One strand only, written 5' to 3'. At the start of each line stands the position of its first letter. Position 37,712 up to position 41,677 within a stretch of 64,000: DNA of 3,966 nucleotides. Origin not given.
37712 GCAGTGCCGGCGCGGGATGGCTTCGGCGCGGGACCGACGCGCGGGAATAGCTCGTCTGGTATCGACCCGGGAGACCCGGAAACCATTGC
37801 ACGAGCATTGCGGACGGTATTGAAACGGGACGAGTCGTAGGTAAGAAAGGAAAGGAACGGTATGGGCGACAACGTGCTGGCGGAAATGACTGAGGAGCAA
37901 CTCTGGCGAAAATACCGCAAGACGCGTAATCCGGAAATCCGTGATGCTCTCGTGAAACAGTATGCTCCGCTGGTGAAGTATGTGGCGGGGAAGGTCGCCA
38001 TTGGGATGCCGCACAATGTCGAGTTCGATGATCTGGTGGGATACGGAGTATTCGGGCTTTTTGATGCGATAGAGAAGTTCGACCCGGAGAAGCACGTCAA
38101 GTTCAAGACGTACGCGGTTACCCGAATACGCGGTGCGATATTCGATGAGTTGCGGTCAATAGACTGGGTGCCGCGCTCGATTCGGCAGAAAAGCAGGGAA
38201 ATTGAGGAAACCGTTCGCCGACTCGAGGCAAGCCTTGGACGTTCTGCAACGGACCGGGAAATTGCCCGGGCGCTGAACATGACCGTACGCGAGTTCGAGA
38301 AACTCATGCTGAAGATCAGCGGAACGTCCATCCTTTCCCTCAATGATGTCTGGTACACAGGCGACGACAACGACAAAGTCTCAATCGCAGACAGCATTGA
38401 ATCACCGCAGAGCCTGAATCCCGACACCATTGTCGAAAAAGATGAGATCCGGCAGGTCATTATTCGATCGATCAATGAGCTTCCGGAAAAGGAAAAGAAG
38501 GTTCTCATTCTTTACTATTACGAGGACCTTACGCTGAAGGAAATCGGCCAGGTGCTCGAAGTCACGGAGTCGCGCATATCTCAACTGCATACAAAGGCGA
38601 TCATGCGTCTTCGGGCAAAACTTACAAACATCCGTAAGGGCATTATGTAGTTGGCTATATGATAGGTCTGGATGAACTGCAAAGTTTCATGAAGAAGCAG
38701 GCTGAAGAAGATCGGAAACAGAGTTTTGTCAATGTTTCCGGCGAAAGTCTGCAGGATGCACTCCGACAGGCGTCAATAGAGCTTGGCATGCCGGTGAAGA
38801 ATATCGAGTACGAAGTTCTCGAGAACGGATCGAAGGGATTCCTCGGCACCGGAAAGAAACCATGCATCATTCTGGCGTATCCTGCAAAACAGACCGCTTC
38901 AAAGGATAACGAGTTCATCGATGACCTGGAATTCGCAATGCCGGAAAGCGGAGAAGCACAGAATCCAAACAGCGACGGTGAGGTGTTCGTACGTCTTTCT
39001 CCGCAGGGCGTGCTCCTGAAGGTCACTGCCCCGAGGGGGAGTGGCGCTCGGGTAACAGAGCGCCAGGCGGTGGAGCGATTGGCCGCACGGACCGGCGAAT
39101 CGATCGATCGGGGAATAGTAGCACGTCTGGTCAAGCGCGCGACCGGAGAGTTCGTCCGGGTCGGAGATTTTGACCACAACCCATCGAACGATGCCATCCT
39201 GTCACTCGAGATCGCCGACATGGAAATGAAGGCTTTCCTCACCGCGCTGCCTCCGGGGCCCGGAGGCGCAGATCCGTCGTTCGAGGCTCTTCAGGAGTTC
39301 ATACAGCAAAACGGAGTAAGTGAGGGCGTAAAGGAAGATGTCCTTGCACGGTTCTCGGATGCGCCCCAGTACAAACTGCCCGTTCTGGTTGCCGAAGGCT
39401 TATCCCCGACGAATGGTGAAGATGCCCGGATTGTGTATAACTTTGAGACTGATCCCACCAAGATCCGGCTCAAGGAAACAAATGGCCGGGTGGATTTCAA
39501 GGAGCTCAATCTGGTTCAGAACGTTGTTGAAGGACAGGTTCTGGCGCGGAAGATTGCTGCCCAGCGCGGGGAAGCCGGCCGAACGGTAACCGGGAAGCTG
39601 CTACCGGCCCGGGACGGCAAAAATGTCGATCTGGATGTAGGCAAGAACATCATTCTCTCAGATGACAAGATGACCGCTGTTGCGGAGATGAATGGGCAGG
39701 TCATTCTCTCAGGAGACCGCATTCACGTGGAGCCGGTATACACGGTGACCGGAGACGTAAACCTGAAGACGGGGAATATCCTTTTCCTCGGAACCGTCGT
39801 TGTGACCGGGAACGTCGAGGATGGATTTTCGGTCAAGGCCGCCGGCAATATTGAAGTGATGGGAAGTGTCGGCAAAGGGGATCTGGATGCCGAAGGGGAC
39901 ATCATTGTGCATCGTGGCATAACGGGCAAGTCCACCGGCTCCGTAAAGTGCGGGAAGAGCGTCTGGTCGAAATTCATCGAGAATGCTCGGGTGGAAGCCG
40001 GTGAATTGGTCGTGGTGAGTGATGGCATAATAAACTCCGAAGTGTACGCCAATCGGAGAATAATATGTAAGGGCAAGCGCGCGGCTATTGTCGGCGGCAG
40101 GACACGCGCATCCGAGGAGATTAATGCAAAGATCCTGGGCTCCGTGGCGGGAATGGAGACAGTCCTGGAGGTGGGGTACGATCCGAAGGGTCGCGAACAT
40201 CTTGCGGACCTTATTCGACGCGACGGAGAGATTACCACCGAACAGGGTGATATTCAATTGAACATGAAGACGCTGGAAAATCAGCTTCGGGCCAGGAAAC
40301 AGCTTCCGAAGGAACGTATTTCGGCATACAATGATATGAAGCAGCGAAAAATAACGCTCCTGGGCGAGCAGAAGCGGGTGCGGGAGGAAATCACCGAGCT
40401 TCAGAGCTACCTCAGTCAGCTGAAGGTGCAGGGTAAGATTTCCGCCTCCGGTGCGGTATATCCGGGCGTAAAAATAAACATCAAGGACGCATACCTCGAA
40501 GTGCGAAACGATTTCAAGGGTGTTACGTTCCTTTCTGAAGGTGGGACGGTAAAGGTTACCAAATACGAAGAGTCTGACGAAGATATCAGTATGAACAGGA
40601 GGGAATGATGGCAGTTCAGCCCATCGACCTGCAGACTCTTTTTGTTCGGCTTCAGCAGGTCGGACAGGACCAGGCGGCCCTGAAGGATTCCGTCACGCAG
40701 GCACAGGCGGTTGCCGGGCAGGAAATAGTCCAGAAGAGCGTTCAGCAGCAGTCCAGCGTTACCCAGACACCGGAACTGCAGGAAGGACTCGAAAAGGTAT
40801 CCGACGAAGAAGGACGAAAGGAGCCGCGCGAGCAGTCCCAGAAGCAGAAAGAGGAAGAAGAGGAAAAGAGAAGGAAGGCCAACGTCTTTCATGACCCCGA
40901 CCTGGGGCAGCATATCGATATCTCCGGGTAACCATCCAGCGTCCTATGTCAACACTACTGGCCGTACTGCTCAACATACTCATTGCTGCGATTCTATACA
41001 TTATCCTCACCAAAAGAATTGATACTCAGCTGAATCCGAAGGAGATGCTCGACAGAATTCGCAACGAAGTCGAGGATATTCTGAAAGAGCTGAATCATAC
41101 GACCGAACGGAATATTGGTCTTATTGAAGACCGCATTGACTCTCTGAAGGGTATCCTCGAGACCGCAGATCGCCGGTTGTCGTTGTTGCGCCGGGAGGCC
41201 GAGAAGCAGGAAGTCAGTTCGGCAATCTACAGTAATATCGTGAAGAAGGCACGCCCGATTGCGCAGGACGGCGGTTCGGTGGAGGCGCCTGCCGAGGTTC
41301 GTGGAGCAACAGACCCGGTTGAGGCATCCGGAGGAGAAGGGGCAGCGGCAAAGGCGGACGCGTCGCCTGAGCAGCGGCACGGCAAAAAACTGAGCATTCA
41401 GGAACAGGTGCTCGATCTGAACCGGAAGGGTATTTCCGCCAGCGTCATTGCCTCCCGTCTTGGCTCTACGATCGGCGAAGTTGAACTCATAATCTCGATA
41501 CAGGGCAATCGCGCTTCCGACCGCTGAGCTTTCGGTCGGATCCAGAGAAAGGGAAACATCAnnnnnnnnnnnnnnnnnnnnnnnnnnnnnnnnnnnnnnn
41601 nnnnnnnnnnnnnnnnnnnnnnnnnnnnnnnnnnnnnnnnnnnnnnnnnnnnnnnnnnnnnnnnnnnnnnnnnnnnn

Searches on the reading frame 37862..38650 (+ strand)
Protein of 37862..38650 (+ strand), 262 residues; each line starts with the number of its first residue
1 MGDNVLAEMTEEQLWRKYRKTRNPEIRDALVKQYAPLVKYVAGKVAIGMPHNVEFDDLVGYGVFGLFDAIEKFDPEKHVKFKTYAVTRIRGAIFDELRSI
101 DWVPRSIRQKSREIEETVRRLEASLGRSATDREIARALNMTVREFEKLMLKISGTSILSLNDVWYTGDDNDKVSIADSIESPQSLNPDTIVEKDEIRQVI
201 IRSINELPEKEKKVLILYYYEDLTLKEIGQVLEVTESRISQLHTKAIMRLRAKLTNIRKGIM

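Call 3: search_protein_families(library=pfam, proteins=[window:37862-38650:+], max_evalue=0.01)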
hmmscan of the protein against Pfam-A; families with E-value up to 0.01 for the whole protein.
window:37862-38650:+ (262 aa): 5 families
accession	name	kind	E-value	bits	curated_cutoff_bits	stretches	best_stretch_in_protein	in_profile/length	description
PF04545.22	Sigma70_r4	-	3.2e-19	68.6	24.1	1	204-252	2-50/50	Sigma-70, region 4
PF04542.20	Sigma70_r2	-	7.7e-18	64.5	24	1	30-102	1-70/71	Sigma-70 region 2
PF08281.18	Sigma70_r4_2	-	2.9e-12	46.5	25.7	1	198-250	2-54/54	Sigma-70, region 4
PF04539.22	Sigma70_r3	-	2.4e-10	40.8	25.3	1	111-184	3-76/78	Sigma-70 region 3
PF04297.20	UPF0122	-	0.0015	19.2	22.7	1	207-243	18-54/101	Putative helix-turn-helix protein, YlxM / p13 like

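Call 4: search_protein_families(library=ncbifam, proteins=[window:37862-38650:+], max_evalue=0.01)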
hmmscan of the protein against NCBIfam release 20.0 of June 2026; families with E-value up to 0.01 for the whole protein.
window:37862-38650:+ (262 aa): 106 families (the best 25 are shown)
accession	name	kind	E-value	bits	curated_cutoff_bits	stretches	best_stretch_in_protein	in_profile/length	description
NF004935.0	PRK06288.1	equivalog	5e-129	429.6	343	1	6-261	14-269/270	RNA polymerase sigma factor WhiG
TIGR02479.1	FliA_WhiG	subfamily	3e-88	295.3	189.6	1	30-255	1-224/224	FliA/WhiG family RNA polymerase sigma factor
NF005809.0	PRK07670.1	equivalog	2.8e-75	253.1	326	1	8-255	6-251/255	FliA/WhiG family RNA polymerase sigma factor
NF005413.0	PRK06986.1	subfamily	1.4e-73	247.7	201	1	18-256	7-238/241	RNA polymerase sigma factor FliA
NF004572.0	PRK05911.1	equivalog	2e-64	217.5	378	1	13-257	11-256/257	RNA polymerase sigma factor sigma-28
TIGR02937.1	sigma70-ECF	superfamily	2.1e-38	131.5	42.9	1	26-254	2-165/165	sigma-70 family RNA polymerase sigma factor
NF009091.0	PRK12427.1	equivalog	2.8e-38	131.9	339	1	29-252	19-229/233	FliA/WhiG family RNA polymerase sigma factor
TIGR02980.1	SigBFG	subfamily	3.5e-37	128.3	234.35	1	25-254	3-226/227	SigB/SigF/SigG family RNA polymerase sigma factor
NF005644.0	PRK07408.1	subfamily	6.4e-34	117.8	261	1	11-255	13-254/258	RNA polymerase sigma factor SigF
TIGR02997.1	Sig70-cyanoRpoD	subfamily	8.6e-31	107.3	384.5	1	26-251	75-298/298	RNA polymerase sigma factor, RpoD/SigA family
NF041931.2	MzaA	equivalog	4.4e-29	101.8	800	1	25-253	475-704/726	MZA anti-phage system associated sigma-70 family RNA polymerase sigma factor MzaA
TIGR02394.1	rpoS_proteo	equivalog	1.1e-27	97.3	378.7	1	5-255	26-275/285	RNA polymerase sigma factor RpoS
NF004052.0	PRK05572.1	subfamily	1.1e-27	97.1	311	1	19-255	26-251/252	SigF/SigG family RNA polymerase sporulation sigma factor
TIGR02885.1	spore_sigF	equivalog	1.8e-27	96.7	321.45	1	20-254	6-231/231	RNA polymerase sporulation sigma factor SigF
TIGR02393.1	RpoD_Cterm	equivalog_domain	9.9e-27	94.1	354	1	51-253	23-227/238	RNA polymerase sigma factor RpoD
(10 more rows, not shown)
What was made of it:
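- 37862..38650 (+): fliA (sigma-28). This is context: the first gene of the conserved sub-module that precedes the trio. NCBIfam FliA/WhiG 295 bits, above cut-off (call 4).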

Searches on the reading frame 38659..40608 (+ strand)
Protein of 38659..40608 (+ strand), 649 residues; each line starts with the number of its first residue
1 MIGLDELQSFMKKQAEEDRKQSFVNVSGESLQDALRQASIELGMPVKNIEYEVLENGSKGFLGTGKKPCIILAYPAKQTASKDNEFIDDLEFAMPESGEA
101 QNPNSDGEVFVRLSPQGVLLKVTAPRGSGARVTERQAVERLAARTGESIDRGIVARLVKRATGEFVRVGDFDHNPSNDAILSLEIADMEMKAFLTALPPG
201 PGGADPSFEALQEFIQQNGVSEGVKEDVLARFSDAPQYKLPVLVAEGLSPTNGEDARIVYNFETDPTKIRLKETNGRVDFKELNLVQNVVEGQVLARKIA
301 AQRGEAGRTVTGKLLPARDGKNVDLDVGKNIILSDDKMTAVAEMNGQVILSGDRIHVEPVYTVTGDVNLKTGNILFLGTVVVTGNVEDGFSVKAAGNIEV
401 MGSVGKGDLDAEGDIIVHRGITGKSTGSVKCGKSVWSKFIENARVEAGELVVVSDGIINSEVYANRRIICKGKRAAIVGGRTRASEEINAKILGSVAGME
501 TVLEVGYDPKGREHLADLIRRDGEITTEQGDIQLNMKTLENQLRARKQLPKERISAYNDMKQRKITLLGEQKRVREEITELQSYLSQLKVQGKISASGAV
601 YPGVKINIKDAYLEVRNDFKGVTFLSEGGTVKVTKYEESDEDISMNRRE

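Call 3: search_protein_families(library=pfam, proteins=[window:38659-40608:+], max_evalue=0.01)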
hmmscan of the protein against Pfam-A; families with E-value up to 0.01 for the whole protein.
window:38659-40608:+ (649 aa): 3 families
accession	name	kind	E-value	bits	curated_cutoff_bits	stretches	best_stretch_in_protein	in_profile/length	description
PF03961.19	FapA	-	8.8e-74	249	31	1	359-630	1-271/272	Flagellar Assembly Protein A beta solenoid domain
PF20250.3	FapA_N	-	2.5e-46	157.7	27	1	182-351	2-176/178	Flagellar Assembly Protein A N-terminal region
PF14804.11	Jag_N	-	3.9e-17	62.9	25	1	26-74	1-49/50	Jag N-terminus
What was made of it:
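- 38659..40608 (+): fapA (Jag_N + FapA_N + FapA), context. Pfam FapA E=9e-74 (call 3).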

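Call 4: search_protein_families(library=ncbifam, proteins=[window:38659-40608:+], max_evalue=0.01)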
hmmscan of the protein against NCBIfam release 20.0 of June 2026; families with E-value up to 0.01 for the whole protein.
window:38659-40608:+ (649 aa): 2 families
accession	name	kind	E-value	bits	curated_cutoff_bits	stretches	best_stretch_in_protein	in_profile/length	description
NF041568.1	Jag_EloR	equivalog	2e-08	34.5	145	1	24-114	2-94/203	RNA-binding cell elongation regulator Jag/EloR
NF001819.0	PRK00556.1-3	equivalog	0.00035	20.1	273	1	374-424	108-157/197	septum site-determining protein MinC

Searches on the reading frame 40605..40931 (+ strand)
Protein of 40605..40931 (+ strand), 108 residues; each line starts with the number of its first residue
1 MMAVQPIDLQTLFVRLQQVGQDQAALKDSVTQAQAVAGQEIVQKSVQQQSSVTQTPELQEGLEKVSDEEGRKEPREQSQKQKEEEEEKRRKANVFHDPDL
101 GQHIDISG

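Call 3: search_protein_families(library=pfam, proteins=[window:40605-40931:+], max_evalue=0.01)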
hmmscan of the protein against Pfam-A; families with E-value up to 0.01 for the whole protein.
window:40605-40931:+ (108 aa): 0 families
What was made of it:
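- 40605..40931 (+): Small conserved protein (108 aa). It is position-equivalent to the 'YjfB' gene of the sigma28-FapA-YjfB-TM+HTH sub-module. No Pfam hit (call 3).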

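Call 4: search_protein_families(library=ncbifam, proteins=[window:40605-40931:+], max_evalue=0.01)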
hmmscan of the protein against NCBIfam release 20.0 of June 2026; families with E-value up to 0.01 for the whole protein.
window:40605-40931:+ (108 aa): 0 families

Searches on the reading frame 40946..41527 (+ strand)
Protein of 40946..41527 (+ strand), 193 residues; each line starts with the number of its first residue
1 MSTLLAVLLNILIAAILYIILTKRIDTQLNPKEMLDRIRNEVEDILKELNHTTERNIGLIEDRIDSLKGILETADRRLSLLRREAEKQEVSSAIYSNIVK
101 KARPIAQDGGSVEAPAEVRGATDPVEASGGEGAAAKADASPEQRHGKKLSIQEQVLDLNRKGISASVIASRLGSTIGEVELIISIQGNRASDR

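Call 3: search_protein_families(library=pfam, proteins=[window:40946-41527:+], max_evalue=0.01)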
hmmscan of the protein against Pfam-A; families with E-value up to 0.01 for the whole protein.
window:40946-41527:+ (193 aa): 1 family
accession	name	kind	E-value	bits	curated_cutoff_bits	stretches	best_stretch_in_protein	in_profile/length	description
PF19610.4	DUF6115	-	2e-05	25.4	27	1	102-184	74-132/134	Family of unknown function (DUF6115)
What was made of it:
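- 40946..41527 (+): Single-pass TM protein with a C-terminal HTH-like region (193 aa, weak DUF6115 match). It is the gene directly upstream of the Hsp70. Pfam DUF6115 25 bits, below cut-off (call 3).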

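Call 4: search_protein_families(library=ncbifam, proteins=[window:40946-41527:+], max_evalue=0.01)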
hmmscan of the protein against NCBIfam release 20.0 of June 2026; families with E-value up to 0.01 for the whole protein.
window:40946-41527:+ (193 aa): 1 family
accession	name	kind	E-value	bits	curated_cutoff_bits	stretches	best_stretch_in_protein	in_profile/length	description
NF047515.1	SpiroCoCo_C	equivalog_domain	8.3e-06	25.2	125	1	32-183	203-313/313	SpiroCoCo family coiled-coil protein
